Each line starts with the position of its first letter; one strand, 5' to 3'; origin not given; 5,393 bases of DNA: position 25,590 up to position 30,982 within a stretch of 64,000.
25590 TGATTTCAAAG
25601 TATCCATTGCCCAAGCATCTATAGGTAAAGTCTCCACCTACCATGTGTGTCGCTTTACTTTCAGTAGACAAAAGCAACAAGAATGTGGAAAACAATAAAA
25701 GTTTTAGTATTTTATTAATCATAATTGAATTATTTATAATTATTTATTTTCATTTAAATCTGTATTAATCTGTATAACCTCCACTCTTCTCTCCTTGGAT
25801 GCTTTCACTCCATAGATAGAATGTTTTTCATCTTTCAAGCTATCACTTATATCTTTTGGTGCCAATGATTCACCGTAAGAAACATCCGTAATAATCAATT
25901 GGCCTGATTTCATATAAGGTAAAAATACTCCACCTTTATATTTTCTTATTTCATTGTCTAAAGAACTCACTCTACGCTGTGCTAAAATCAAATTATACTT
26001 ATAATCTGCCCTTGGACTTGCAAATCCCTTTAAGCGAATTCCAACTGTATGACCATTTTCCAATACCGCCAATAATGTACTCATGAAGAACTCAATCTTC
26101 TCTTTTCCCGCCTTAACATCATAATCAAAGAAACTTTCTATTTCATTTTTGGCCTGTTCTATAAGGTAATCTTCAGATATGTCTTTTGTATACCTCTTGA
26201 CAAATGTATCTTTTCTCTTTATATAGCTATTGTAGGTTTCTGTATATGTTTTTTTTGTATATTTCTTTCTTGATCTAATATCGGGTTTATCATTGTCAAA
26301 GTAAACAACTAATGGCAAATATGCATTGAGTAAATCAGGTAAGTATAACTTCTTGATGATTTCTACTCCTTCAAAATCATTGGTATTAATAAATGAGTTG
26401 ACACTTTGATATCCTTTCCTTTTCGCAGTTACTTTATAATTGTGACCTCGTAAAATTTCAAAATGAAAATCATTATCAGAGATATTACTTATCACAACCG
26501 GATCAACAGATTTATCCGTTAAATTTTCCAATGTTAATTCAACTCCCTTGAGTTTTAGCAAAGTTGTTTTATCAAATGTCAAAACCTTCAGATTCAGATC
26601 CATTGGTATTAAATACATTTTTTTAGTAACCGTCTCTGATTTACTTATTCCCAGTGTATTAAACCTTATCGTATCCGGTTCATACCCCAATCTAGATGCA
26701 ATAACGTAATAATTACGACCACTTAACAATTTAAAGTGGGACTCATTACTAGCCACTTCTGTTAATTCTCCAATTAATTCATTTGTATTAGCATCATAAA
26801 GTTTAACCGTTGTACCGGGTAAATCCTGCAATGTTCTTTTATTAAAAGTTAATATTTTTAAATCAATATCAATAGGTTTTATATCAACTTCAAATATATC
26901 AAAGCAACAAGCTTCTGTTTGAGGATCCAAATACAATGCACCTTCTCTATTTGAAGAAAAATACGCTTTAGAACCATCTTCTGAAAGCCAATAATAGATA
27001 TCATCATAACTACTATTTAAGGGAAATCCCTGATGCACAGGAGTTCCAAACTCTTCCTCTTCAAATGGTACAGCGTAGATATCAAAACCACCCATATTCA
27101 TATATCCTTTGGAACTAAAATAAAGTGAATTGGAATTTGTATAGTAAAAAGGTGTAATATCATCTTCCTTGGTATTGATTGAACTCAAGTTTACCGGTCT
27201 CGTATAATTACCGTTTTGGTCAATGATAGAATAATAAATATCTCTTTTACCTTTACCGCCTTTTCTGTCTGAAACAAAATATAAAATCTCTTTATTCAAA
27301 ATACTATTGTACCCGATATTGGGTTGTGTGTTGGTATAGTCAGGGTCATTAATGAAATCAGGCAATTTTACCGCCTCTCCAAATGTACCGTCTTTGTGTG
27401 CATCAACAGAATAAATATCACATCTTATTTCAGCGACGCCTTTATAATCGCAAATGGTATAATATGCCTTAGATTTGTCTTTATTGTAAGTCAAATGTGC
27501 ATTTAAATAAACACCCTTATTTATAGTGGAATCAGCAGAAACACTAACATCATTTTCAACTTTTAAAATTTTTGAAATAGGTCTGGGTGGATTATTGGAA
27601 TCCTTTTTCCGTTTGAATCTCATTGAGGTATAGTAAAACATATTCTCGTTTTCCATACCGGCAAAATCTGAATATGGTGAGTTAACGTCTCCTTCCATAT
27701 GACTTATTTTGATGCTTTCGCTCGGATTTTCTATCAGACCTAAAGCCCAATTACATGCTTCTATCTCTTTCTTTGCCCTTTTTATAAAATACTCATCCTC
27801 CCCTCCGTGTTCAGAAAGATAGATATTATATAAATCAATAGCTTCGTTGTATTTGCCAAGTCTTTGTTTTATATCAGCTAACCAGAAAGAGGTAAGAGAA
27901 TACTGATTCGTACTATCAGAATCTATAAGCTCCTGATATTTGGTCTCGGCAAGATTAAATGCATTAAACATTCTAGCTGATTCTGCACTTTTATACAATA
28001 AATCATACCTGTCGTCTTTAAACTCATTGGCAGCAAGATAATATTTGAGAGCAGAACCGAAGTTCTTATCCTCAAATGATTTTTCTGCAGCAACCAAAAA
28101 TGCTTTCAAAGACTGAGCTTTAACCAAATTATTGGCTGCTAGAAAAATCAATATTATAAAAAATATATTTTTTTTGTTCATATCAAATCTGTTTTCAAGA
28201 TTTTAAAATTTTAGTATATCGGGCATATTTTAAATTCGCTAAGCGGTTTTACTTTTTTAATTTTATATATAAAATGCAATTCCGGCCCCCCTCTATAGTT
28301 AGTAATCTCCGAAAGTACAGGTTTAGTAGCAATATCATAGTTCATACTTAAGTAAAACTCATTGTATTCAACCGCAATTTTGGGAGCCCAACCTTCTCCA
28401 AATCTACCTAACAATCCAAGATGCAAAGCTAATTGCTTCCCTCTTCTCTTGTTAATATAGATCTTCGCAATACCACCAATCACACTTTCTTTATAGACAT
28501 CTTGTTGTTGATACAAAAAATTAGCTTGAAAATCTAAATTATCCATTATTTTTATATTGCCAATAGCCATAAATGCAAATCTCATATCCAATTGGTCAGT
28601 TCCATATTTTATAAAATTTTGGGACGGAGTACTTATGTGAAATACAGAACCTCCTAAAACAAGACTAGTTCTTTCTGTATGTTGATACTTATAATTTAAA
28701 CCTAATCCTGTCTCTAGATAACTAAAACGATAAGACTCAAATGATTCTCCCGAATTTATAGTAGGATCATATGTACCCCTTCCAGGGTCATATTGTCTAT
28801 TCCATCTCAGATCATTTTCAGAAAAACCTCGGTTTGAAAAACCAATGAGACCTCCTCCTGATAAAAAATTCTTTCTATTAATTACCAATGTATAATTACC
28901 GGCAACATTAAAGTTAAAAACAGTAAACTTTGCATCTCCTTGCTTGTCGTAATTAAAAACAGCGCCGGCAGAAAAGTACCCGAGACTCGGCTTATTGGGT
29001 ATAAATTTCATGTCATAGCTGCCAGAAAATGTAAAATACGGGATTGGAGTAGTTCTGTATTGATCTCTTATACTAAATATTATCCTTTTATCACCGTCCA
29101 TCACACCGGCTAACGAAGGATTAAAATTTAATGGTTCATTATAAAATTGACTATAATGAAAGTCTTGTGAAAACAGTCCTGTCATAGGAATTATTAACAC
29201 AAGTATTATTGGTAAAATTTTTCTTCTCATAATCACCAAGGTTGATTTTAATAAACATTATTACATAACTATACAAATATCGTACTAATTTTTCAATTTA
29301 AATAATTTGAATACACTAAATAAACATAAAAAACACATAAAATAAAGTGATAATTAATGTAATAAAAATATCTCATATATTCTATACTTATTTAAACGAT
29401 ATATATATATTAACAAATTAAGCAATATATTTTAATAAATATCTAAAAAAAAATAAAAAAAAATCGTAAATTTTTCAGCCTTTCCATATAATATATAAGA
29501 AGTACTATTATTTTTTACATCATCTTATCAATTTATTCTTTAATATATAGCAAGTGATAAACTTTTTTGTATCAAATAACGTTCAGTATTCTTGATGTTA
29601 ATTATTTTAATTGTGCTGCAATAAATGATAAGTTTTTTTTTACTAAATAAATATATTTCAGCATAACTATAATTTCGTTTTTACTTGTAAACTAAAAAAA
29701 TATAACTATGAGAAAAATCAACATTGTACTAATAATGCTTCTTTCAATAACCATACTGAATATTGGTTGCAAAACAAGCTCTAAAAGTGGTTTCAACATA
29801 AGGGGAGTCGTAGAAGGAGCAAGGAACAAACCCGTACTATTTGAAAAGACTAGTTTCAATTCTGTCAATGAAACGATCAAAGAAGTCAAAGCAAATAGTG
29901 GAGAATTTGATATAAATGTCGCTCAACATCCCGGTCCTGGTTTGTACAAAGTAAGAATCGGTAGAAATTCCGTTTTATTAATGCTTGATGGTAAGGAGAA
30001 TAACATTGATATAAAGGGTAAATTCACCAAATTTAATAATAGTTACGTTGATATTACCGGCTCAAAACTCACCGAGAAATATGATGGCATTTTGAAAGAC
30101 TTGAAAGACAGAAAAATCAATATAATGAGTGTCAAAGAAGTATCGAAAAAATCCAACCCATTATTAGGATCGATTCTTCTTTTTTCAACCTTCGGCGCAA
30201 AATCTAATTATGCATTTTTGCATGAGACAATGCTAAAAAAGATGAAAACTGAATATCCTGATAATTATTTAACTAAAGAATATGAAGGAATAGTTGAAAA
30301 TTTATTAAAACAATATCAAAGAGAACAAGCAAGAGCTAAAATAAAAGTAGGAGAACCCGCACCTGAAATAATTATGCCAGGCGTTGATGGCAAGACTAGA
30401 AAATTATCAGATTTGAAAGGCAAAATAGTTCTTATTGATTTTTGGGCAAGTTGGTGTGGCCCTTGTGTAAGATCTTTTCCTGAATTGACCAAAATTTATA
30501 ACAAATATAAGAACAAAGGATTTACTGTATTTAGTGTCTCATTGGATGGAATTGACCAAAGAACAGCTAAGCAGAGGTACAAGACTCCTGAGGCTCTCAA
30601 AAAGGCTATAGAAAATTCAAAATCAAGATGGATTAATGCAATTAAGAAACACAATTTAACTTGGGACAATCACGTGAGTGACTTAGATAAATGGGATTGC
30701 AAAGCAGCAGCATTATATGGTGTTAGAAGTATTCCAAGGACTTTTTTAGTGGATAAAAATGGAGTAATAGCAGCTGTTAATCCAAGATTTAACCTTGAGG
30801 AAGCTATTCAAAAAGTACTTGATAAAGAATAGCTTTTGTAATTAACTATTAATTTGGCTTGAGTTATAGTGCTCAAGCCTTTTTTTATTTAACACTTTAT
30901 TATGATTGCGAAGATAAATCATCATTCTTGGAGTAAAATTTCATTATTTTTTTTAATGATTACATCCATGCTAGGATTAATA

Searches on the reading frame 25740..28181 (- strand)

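Call 95: search_protein_families(library=pfam, proteins=[window:25740-28181:-], max_evalue=0.0001)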
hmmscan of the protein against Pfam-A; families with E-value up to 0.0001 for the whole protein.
window:25740-28181:- (813 aa): 1 family
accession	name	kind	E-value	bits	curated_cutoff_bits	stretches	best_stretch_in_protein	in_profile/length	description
PF07676.18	PD40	-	3.9e-05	23.9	20.9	0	389-415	6-33/38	WD40-like Beta Propeller Repeat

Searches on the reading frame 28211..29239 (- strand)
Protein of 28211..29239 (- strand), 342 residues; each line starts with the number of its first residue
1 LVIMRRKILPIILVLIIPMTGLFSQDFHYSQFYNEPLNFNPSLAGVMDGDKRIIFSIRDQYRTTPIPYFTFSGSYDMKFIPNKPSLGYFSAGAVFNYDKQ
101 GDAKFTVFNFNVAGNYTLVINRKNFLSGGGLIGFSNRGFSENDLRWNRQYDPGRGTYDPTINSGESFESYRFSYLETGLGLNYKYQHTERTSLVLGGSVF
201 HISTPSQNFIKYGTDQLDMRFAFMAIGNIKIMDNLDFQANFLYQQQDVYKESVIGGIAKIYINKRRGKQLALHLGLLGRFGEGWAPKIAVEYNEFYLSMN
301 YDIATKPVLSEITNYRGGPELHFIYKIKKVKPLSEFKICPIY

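Call 95: search_protein_families(library=pfam, proteins=[window:28211-29239:-], max_evalue=0.0001)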
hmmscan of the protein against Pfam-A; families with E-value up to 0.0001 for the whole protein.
window:28211-29239:- (342 aa): 1 family
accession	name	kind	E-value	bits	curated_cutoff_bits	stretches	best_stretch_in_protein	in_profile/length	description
PF11751.14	PorP_SprF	-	2.5e-24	86.7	22.3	1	24-309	4-259/273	Type IX secretion system membrane protein PorP/SprF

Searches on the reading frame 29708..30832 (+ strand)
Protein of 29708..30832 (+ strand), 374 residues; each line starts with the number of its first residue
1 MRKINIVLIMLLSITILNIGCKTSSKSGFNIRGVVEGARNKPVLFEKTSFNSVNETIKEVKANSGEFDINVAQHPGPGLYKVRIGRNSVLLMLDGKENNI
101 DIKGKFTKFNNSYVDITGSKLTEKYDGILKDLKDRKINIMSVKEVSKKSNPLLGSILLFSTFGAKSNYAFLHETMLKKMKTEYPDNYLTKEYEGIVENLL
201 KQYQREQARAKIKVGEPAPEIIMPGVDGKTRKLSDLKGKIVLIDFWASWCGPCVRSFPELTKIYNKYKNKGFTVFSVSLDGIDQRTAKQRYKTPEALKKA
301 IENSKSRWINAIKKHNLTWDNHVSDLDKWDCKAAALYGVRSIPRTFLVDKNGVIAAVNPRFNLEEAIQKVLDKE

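Call 95: search_protein_families(library=pfam, proteins=[window:29708-30832:+], max_evalue=0.0001)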
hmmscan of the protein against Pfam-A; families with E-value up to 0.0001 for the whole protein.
window:29708-30832:+ (374 aa): 6 families
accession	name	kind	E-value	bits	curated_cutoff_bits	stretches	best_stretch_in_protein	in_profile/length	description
PF00578.27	AhpC-TSA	-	4.3e-20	72.3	26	1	214-356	1-123/124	AhpC/TSA family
PF08534.16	Redoxin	-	5.6e-20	72.1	26.6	1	213-359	1-133/148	Redoxin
PF13905.12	Thioredoxin_8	-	5.5e-14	52.7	27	1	238-352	1-92/94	Thioredoxin-like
PF00085.26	Thioredoxin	-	2.3e-10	40.8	23.5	1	238-282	18-61/103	Thioredoxin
PF00255.25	GSHPx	-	1.7e-06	28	27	1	226-277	9-59/108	Glutathione peroxidase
PF13098.12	Thioredoxin_2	-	7.9e-05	23.4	27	0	237-356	4-89/104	Thioredoxin-like domain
